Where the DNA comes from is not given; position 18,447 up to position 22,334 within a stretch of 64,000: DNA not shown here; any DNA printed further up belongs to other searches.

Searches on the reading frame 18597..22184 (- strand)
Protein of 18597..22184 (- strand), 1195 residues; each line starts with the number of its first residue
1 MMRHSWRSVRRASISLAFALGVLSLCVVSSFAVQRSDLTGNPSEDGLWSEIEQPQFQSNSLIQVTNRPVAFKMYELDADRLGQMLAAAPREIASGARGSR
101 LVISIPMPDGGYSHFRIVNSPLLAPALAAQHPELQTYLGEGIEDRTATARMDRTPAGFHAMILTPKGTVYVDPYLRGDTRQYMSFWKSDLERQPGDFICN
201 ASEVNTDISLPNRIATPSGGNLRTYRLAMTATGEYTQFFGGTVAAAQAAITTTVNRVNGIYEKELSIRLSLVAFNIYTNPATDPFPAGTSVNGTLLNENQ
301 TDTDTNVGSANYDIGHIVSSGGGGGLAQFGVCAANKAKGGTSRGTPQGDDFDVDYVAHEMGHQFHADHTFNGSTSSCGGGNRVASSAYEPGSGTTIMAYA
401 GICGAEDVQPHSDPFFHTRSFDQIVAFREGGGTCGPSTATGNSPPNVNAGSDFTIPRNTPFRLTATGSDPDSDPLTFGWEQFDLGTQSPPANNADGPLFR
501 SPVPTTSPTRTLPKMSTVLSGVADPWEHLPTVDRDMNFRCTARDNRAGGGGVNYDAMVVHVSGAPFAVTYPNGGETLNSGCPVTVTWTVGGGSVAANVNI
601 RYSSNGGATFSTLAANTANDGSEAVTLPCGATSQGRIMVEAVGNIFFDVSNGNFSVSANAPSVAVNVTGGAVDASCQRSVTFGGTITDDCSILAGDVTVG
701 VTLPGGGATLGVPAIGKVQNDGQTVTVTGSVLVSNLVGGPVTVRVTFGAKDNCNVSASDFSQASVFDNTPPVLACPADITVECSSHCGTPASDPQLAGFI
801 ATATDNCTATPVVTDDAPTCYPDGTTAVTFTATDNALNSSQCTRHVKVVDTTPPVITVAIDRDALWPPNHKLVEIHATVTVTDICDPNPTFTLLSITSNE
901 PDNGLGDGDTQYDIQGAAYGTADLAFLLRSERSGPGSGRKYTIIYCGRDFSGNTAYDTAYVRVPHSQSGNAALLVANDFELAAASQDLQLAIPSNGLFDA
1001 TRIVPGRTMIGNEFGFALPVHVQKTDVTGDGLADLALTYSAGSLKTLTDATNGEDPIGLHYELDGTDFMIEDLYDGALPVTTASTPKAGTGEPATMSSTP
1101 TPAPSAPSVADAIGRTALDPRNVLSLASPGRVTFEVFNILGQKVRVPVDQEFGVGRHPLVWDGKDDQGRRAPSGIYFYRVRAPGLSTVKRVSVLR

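Call 37: search_protein_families(library=pfam, proteins=[window:18597-22184:-], max_evalue=0.001)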
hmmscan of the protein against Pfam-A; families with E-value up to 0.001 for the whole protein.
window:18597-22184:- (1195 aa): 5 families
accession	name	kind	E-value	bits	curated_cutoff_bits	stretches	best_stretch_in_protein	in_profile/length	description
PF13583.11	Reprolysin_4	-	1.2e-32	113.7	22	1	223-408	3-184/203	Metallo-peptidase family M12B Reprolysin-like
PF13688.12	Reprolysin_5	-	1.9e-28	100.5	27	1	222-405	2-192/196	Metallo-peptidase family M12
PF13582.12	Reprolysin_3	-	5.6e-26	91.9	22.4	1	248-369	2-123/123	Metallo-peptidase family M12B Reprolysin-like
PF13574.12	Reprolysin_2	-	6.4e-21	75.6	27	1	244-412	2-185/195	Metallo-peptidase family M12B Reprolysin-like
PF13860.13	FlgD_ig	-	2.6e-06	27.8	27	1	1131-1182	24-75/79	FlgD Ig-like domain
